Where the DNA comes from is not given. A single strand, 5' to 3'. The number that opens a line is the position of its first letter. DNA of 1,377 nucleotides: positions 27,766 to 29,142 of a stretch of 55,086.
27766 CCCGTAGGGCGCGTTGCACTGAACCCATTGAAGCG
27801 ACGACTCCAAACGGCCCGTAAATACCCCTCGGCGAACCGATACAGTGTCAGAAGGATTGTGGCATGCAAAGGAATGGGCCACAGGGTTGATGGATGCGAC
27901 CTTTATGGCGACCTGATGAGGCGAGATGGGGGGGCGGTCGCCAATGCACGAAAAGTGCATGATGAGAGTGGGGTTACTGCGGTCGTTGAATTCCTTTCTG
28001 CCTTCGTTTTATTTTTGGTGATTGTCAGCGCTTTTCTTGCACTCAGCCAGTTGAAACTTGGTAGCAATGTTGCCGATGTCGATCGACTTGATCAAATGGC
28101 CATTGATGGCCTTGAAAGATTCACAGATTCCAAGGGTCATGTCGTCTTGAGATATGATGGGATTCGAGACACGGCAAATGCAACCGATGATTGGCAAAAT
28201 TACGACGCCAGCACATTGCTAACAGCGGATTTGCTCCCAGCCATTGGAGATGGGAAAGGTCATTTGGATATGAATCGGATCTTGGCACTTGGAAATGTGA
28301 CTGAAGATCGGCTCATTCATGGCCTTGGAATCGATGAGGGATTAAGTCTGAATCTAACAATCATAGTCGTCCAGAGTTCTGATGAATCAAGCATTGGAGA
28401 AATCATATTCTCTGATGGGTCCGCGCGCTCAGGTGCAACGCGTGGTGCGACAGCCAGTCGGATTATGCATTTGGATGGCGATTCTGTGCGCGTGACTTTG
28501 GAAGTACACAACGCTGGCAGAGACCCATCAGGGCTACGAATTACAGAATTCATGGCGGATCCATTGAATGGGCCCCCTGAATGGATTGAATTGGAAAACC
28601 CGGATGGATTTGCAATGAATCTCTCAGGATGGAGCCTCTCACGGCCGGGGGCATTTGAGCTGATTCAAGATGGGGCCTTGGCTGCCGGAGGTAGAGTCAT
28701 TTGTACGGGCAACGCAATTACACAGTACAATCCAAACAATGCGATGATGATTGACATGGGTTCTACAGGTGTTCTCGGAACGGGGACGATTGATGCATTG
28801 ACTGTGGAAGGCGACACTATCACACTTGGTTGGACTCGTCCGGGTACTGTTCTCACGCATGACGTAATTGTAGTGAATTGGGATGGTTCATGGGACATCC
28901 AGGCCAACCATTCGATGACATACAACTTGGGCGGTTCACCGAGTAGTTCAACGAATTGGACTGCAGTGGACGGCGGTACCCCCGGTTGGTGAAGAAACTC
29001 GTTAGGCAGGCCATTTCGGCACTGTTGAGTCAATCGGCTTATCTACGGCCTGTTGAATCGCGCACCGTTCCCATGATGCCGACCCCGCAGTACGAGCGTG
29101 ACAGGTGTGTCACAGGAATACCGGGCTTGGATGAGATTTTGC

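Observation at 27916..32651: Orphan pilin-processing locus with no PilB/ArlI ATPase or PilC/ArlJ platform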

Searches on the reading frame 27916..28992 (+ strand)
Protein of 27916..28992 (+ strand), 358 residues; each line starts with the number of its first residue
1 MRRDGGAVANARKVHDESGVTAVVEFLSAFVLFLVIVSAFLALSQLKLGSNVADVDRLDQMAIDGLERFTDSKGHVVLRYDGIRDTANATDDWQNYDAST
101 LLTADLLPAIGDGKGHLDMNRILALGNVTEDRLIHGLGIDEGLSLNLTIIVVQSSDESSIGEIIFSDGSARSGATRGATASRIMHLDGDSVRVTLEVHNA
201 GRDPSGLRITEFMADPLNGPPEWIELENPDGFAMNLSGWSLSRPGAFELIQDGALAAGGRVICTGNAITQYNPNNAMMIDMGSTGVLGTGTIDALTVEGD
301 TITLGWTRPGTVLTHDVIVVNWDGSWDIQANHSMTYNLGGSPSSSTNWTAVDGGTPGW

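Call 3: search_protein_families(library=pfam, proteins=[window:27916-28992:+], max_evalue=0.1)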
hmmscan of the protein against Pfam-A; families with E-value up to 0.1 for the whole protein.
window:27916-28992:+ (358 aa): 1 family
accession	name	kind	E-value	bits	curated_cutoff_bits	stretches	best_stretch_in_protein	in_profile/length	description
PF00932.25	LTD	-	8.3e-10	39.5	34.3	1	204-303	5-93/109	Lamin Tail Domain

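Call 7: search_protein_families(library=ncbifam, proteins=[window:27916-28992:+], max_evalue=0.1)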
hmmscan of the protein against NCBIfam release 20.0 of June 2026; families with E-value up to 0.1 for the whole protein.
window:27916-28992:+ (358 aa): 0 families

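Call 10: find_homologous_proteins(query=window:27916-28992:+)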
Query window:27916-28992:+ (358 aa): 156 proteins with E <= 0.001 among 8000 candidates; the best 120 are listed.
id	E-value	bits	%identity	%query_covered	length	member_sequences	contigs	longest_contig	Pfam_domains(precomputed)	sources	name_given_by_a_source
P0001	4.5e-233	791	100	100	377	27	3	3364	PF00932.26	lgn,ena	-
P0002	1.2e-207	707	89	100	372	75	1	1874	PF00932.26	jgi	jgi:hypothetical protein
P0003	1.1e-206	704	88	100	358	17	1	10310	PF00932.26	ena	-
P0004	2.9e-206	703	89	99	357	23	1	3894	PF00932.26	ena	-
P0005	3.1e-206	702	89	99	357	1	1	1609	PF00932.26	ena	-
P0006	3.2e-206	702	89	99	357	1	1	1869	PF00932.26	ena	-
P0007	2.1e-205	700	89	99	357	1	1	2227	PF00932.26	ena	-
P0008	2.4e-205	700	89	100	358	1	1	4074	PF00932.26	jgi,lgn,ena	-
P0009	2.7e-205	699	90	99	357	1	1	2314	PF00932.26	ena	-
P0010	3.2e-205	699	89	99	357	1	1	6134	PF00932.26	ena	-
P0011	3.4e-205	699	89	100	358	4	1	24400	PF00932.26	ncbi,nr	ncbi:MAG TPA: lamin tail domain-containing protein [Candidatus Thalassarchaeaceae archaeon]|nr:lamin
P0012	5.9e-205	698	89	99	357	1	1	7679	PF00932.26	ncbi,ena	-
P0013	6.2e-205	698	90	99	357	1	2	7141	PF00932.26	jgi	-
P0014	7.3e-205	698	89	99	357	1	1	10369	PF00932.26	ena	-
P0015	1.1e-204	697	88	99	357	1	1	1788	PF00932.26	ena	-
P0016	2.1e-204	696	89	100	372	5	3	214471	PF00932.26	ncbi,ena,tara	tara:strand:+ start:4535 stop:5653 length:1119 start_codon:yes stop_codon:yes gene_type:complete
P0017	3.5e-204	696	89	99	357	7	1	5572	PF00932.26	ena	-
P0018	3.5e-204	696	87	100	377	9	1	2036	PF00932.26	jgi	-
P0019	4.5e-204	695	88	99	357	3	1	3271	PF00932.26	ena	-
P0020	6.1e-204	695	89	99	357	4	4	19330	PF00932.26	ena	-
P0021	1.4e-203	694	89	99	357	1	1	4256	PF00932.26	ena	-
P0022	5.6e-203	692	88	99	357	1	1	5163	PF00932.26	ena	-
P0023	1.2e-202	691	87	100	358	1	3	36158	PF00932.26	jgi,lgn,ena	-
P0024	1.3e-202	691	87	99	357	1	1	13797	PF00932.26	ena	-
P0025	1.1e-201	687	87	99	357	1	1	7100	PF00932.26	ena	-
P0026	1.2e-201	687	89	99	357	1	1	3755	PF00932.26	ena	-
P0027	4.6e-201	685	87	99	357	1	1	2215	PF00932.26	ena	-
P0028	1.1e-200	684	86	100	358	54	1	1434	PF00932.26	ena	-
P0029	1.9e-200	683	87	100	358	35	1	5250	PF00932.26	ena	-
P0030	2.1e-198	677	85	100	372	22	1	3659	PF00932.26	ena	-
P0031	1.1e-196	671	84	99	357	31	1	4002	PF00932.26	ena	-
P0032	1.6e-191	654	82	100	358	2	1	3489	PF00932.26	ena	-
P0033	3.2e-191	653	80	100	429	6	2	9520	PF00932.26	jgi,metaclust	metaclust:\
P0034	2.6e-188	644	81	100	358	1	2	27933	PF00932.26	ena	-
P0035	2.3e-184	630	79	98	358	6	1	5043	PF00932.26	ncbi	-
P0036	3.8e-182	623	78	98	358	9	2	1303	PF00932.26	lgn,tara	tara:strand:+ start:3497 stop:4573 length:1077 start_codon:yes stop_codon:yes gene_type:complete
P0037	1.6e-180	618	76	100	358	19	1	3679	PF00932.26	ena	-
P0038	2.6e-180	617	78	98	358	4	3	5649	PF00932.26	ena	-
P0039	3.4e-180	617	78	98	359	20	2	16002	PF00932.26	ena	-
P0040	5.3e-180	616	78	98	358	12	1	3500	PF00932.26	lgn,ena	-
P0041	8.8e-180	615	77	100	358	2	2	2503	PF00932.26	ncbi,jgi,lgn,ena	-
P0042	1.7e-178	611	75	100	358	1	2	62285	PF00932.26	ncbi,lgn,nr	ncbi:MAG: lamin tail domain-containing protein [Candidatus Thermoplasmatota archaeon]|nr:lamin tail 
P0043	4.2e-178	610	77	98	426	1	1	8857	PF00932.26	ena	-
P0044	7.3e-178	609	77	98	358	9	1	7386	PF00932.26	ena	-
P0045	8.8e-178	609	75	100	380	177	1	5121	PF00932.26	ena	-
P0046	4.7e-176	603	78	96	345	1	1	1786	PF00932.26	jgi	jgi:hypothetical protein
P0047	2.8e-173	594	75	98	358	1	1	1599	PF00932.26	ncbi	-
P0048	2.1e-166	571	90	82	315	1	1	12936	PF00932.26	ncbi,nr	ncbi:MAG: lamin tail domain-containing protein [Candidatus Thalassarchaeaceae archaeon]|nr:lamin tai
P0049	6.4e-161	553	69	99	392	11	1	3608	PF00932.26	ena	-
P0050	9.8e-161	553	69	98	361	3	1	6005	PF00932.26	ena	-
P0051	2.5e-158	545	73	98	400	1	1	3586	PF00932.26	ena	-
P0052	3.2e-151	522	67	98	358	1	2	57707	PF00932.26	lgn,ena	-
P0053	4.3e-149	515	65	99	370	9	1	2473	PF00932.26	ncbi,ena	-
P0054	5.0e-147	508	64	100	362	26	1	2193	PF00932.26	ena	-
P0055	3.4e-145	502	66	97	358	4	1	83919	PF00932.26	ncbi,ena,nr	ncbi:MAG: lamin tail domain-containing protein [Candidatus Thalassarchaeaceae archaeon]|nr:lamin tai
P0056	8.6e-144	497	67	97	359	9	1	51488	PF00932.26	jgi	-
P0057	1.3e-143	496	65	97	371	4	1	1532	PF00932.26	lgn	-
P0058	1.0e-142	494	65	97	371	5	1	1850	PF00932.26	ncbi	-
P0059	2.4e-142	492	62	99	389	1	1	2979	PF00932.26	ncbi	-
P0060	1.3e-141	490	89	68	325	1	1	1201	PF00932.26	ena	-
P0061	2.4e-131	456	60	97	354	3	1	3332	PF00932.26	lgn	-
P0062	1.2e-128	447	59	97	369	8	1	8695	PF00932.26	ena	-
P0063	8.7e-109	382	54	96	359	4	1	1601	PF00932.26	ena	-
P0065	1.3e-89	319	48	96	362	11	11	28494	PF00932.26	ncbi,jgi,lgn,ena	-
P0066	3.4e-83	298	45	98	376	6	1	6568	PF00932.26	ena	-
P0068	4.4e-82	294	46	92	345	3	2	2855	PF00932.26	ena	-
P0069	3.0e-81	291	45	100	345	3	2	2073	PF00932.26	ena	-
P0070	2.3e-80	288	44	100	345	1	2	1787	PF00932.26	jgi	jgi:hypothetical protein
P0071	5.6e-80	287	43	100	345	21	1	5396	PF00932.26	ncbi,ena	-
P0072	9.6e-80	286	45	95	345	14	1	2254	PF00932.26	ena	-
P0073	1.1e-79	286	44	97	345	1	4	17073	PF00932.26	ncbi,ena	-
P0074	1.8e-79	285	45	95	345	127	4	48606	PF00932.26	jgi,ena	-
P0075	2.7e-79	285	44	100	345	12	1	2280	PF00932.26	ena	-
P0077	4.3e-79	284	44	94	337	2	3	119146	PF00932.26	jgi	-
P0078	5.5e-79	284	43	100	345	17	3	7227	PF00932.26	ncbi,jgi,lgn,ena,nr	ncbi:MAG TPA: lamin tail domain-containing protein [Candidatus Thalassarchaeaceae archaeon]|nr:MAG T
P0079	6.9e-79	284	44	97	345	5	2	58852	PF00932.26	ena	-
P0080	5.9e-78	281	43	96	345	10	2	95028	PF00932.26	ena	-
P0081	5.9e-78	281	43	100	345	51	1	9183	PF00932.26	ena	-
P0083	1.1e-77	280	43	96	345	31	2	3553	PF00932.26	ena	-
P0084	3.3e-72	262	38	96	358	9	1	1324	PF00932.26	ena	-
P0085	3.5e-72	262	39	96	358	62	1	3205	PF00932.26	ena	-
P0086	4.0e-72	261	39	96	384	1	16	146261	PF00932.26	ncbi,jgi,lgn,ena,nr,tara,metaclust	ncbi:MAG: hypothetical protein CMB56_001350 [Methanobacteriota archaeon]|nr:MAG: hypothetical protei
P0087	5.9e-72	261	41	98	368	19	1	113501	PF00932.26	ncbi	-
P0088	4.5e-71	258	39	96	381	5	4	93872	PF00932.26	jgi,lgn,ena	-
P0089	5.4e-71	258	39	96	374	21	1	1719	PF00932.26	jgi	-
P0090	1.1e-70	257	38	95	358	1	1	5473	PF00932.26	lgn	-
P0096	7.6e-69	251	37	96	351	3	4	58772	PF00932.26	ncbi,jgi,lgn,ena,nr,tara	ncbi:MAG: hypothetical protein CMB64_07330 [Euryarchaeota archaeon]|nr:hypothetical protein [Euryarc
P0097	1.1e-68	250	42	99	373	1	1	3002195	-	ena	-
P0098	2.2e-68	249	41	100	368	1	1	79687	PF00932.26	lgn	-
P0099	1.3e-67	246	40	100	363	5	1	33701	PF00932.26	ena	-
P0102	4.7e-65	238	39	96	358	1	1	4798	PF00932.26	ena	-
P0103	5.2e-65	238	39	99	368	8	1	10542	PF00932.26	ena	-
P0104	1.1e-63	234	39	96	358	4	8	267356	PF00932.26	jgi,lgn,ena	jgi:hypothetical protein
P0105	1.8e-63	233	38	96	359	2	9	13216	PF00932.26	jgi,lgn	jgi:hypothetical protein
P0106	7.0e-63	231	37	96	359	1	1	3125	PF00932.26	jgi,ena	jgi:hypothetical protein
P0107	8.4e-63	231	41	88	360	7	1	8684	PF00932.26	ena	-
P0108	1.0e-62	230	38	96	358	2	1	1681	PF00932.26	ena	-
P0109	1.2e-62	230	38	96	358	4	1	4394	PF00932.26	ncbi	-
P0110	6.0e-62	228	39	96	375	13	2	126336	PF00932.26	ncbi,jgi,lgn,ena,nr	ncbi:MAG: lamin tail domain-containing protein [Candidatus Poseidoniales archaeon]|nr:MAG: lamin tai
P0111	2.6e-61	226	40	97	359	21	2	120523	PF00932.26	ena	-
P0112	4.8e-61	225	39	89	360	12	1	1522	PF00932.26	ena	-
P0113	6.3e-61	225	38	96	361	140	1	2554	PF00932.26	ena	-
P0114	8.6e-61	224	38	100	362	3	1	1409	PF00932.26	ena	-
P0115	9.6e-61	224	39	91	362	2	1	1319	PF00932.26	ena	-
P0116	2.6e-60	222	38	100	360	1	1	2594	PF00932.26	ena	-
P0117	8.2e-60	221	37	96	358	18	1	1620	PF00932.26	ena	-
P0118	8.2e-60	221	37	96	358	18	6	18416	PF00932.26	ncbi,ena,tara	tara:strand:+ start:283 stop:1359 length:1077 start_codon:yes stop_codon:yes gene_type:complete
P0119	1.8e-59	220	38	96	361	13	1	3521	PF00932.26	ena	-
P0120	1.9e-59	220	37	96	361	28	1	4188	PF00932.26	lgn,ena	-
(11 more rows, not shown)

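Call 12: find_related_loci(query=A1, collection=genome_contigs, flank=10000)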
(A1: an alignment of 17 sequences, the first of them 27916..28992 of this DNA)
Query A1 (358 aa) in genome_contigs; peptide patterns used: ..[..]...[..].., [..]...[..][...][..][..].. (x = any residue, [..] = any of these).
421 stretches matched a pattern; 269 encode a relative of the query (tblastn E <= 1e-3); the best 80 are kept; 80 distinct loci.
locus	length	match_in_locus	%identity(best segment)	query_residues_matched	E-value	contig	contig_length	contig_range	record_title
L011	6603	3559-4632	89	1-358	0e+0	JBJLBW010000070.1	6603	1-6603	MAG: Candidatus Poseidoniales archaeon isolate LRMED-029 MGIIb-P-LRMED-029-C40014, whole genome shotgun sequence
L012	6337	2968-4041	89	1-358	0e+0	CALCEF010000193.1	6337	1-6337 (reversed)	MAG TPA_asm: uncultured euryarchaeote isolate ERR598975_bin.65_CONCOCT_v1.1_MAG genome assembly, contig: ERZ833381.2554,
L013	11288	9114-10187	89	1-358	0e+0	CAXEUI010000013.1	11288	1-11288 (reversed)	MAG TPA_asm: uncultured Candidatus Poseidoniales archaeon isolate ERR599072_binner12_Refined_11 genome assembly, contig:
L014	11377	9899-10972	89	1-358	0e+0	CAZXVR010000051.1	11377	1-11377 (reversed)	MAG TPA_asm: uncultured Candidatus Poseidoniales archaeon isolate SRP077602_co4_142 genome assembly, contig: NODE_10565_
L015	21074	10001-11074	89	1-358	0e+0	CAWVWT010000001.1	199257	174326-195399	MAG TPA_asm: uncultured Candidatus Poseidoniales archaeon isolate ERR3589563_binner12_51 genome assembly, contig: ERZ746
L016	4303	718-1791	87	1-358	0e+0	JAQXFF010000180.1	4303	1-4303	MAG: Candidatus Thalassarchaeaceae archaeon isolate cluster2-bin.256 k141_452914, whole genome shotgun sequence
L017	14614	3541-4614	88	1-358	0e+0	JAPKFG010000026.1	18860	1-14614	MAG: Candidatus Poseidoniales archaeon isolate ANT-136 NODE_1556_length_18860_cov_13.170327, whole genome shotgun sequen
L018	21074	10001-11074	87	1-358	0e+0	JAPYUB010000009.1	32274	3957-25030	MAG: Candidatus Thalassarchaeaceae archaeon isolate PW8.concoct.221 PW8_1663_length_32274_cov_8.745368, whole genome sho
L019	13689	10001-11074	85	1-358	0e+0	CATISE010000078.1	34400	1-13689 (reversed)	MAG: Marine Group II euryarchaeote MED-G33 isolate bin.838 MAG genome assembly, contig: k119_3529904, whole genome shotg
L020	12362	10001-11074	84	1-358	0e+0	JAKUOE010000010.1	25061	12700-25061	MAG: Candidatus Thalassarchaeum sp. isolate ALOHA_A2.0_25 A2.0-MGIIb-P-2_10, whole genome shotgun sequence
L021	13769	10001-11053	78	8-358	0e+0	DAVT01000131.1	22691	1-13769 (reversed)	MAG TPA_asm: Euryarchaeota archaeon UBA501 UBA501_contig_28581, whole genome shotgun sequence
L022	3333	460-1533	77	1-358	0e+0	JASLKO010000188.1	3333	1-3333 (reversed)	MAG: Candidatus Thalassarchaeaceae archaeon isolate ETNP1_MAG_32 c_000001373411, whole genome shotgun sequence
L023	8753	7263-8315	77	7-357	0e+0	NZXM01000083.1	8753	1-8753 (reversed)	MAG: Methanobacteriota archaeon isolate NAT36 147720, whole genome shotgun sequence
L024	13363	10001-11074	75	1-358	0e+0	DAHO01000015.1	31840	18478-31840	MAG TPA_asm: Euryarchaeota archaeon UBA602 UBA602_contig_7046, whole genome shotgun sequence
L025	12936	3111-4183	89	1-358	1e-179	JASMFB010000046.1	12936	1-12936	MAG: Candidatus Thalassarchaeaceae archaeon isolate ETNP7_MAG_13 NODE_46_length_12936_cov_3.695544, whole genome shotgun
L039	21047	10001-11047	44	6-357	5e-86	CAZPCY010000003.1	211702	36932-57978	MAG TPA_asm: uncultured Candidatus Poseidoniales archaeon isolate SRP077602_co3_203 genome assembly, contig: NODE_14_len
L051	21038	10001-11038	40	16-357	8e-81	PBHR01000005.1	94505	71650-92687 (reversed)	MAG: Methanobacteriota archaeon isolate SP3024 65459, whole genome shotgun sequence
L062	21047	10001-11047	42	11-357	6e-75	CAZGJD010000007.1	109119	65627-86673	MAG TPA_asm: uncultured Candidatus Poseidoniales archaeon isolate SRP134809_co1_633 genome assembly, contig: NODE_234_le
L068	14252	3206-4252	41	11-357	3e-72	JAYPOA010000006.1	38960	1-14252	MAG: Methanobacteriota archaeon isolate 139573_S174_metabat_bins_2.tsv.119_sub NODE_775_length_38960_cov_6.503354, whole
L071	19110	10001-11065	41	1-357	7e-72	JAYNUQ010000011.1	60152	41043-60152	MAG: Candidatus Poseidoniales archaeon isolate 139536_S27_maxbin_bins.tsv.039 NODE_204_length_60152_cov_12.080503, whole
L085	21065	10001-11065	40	6-357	5e-70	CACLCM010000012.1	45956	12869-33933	MAG: uncultured Candidatus Poseidoniales archaeon isolate AG-461-G23 genome assembly, contig: AG-461-G23_NODE_12, whole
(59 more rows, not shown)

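Call 17: find_encoding_contigs(protein=P0097, flank=10000, max_places=2)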
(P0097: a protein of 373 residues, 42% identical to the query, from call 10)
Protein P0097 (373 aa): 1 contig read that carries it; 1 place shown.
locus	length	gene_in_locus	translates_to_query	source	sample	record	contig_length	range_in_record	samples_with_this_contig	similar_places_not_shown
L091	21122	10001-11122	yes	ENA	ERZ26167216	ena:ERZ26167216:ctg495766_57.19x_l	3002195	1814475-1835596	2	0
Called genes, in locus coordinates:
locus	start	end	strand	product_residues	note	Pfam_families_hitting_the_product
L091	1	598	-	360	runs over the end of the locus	PF01487:DHquinase_I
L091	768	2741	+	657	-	PF02518:HATPase_c, PF00204:DNA_gyraseB, PF01751:Toprim, PF00986:DNA_gyraseB_C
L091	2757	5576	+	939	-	PF00521:DNA_topoisoIV, PF03989:DNA_gyraseA_C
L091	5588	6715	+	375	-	PF04055:Radical_SAM, PF06463:Mob_synth_C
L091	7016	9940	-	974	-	-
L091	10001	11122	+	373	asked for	-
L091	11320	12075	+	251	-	PF06745:ATPase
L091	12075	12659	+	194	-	-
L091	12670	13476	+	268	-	PF06745:ATPase, PF23442:DUF7125 (weak)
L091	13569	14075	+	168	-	PF07790:Pilin_N (weak)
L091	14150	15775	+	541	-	PF00275:EPSP_synthase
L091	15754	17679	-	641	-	PF02518:HATPase_c, PF13589:HATPase_c_3, PF01119:DNA_mis_repair, PF08676:MutL_C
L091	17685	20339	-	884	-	PF01624:MutS_I, PF05192:MutS_III, PF05190:MutS_IV, PF00488:MutS_V, PF27441:MutS_C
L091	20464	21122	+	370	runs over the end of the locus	PF00892:EamA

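Call 18: find_encoding_contigs(protein=P0104, flank=10000, max_places=2)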
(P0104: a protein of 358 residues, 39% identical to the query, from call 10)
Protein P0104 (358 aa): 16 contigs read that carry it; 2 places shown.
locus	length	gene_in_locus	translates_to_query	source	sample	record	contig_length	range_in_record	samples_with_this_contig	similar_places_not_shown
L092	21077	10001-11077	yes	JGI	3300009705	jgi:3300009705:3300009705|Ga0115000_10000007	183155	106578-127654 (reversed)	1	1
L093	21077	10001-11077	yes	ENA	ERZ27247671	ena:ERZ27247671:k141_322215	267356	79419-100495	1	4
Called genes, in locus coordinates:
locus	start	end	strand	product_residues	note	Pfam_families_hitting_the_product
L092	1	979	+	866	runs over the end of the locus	-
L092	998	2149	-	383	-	PF06849:DUF1246, PF06973:DUF1297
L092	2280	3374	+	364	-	PF03301:Trp_dioxygenase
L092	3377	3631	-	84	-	PF01192:RNA_pol_Rpb6 (weak)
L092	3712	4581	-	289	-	-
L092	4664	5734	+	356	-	PF02628:COX15-CtaA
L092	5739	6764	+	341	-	PF01040:UbiA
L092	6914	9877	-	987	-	-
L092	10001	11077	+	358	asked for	PF00932:LTD (faint)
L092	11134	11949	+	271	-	PF06745:ATPase, PF23442:DUF7125 (faint)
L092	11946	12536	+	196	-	-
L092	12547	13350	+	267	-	PF06745:ATPase, PF23442:DUF7125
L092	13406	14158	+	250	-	PF01209:Ubie_methyltran, PF13489:Methyltransf_23, PF13649:Methyltransf_25, PF13847:Methyltransf_31, PF08241:Methyltransf_11, PF08242:Methyltransf_12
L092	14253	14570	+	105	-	-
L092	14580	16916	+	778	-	PF01496:V_ATPase_I (weak), PF13202:EF-hand_5 (faint), PF13405:EF-hand_6 (faint), PF13499:EF-hand_7 (weak), PF01496:V_ATPase_I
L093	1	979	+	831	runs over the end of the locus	-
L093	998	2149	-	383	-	PF06849:DUF1246, PF06973:DUF1297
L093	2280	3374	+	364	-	PF03301:Trp_dioxygenase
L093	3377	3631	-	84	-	PF01192:RNA_pol_Rpb6 (weak)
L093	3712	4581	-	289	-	-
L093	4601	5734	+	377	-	PF02628:COX15-CtaA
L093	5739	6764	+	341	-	PF01040:UbiA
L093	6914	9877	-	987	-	-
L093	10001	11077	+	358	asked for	PF00932:LTD (faint)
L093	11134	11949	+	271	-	PF06745:ATPase, PF23442:DUF7125 (faint)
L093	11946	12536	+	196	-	-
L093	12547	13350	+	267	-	PF06745:ATPase, PF23442:DUF7125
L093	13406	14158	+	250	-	PF01209:Ubie_methyltran, PF13489:Methyltransf_23, PF13649:Methyltransf_25, PF13847:Methyltransf_31, PF08241:Methyltransf_11, PF08242:Methyltransf_12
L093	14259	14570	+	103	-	-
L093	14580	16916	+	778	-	PF01496:V_ATPase_I (weak), PF13202:EF-hand_5 (faint), PF13405:EF-hand_6 (faint), PF13499:EF-hand_7 (weak), PF01496:V_ATPase_I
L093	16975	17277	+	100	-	PF00137:ATP-synt_C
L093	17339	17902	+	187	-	PF01991:vATP-synt_E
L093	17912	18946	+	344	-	PF01992:vATP-synt_AC39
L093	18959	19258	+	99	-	PF01990:ATP-synt_F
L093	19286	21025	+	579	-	PF02874:ATP-synt_ab_N, PF16886:ATP-synt_ab_Xtn, PF00006:ATP-synt_ab, PF22919:ATP-synt_VA_C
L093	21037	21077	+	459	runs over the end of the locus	PF02874:ATP-synt_ab_N, PF00006:ATP-synt_ab, PF22919:ATP-synt_VA_C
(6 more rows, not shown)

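Call 31: predict_structure(alignment_id=A1)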
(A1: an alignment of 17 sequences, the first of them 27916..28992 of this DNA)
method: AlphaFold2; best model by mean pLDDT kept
length: 358 residues; sequences in the alignment: 17
mean_pLDDT: 84.8   pTM: 0.74
mean pLDDT of the five models: 84.8, 81.7, 80.4, 79.4, 78.0
residues with pLDDT >= 90: 174; 70-90: 139; 50-70: 32; < 50: 13
segments of 3 or more residues with pLDDT < 50: 1-6, 290-296
pLDDT, mean of each block of 10 residues (from residue 1): 49 59 85 90 61 78 95 94 91 95 95 93 95 93 92 94 92 86 95 94 76 83 91 91 89 89 90 88 77 49 87 86 83 82 85 82
secondary structure, 60 per line:
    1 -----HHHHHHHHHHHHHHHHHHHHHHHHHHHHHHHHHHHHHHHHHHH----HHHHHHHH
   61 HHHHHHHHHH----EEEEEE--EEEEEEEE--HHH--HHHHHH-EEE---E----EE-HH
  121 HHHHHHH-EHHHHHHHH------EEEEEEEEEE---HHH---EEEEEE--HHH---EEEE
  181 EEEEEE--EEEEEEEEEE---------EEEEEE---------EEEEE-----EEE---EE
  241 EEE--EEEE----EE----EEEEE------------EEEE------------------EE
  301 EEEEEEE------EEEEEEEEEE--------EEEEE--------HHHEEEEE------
elements in order: H6-48 H53-70 E75-80 E83-90 H98-103 E105-107 H119-127 H130-137 E144-153 E163-168 E177-186 E189-198 E208-213 E223-227 E233-235 E239-243 E246-249 E260-264 E277-280 E299-307 E314-323 E332-336 E348-352
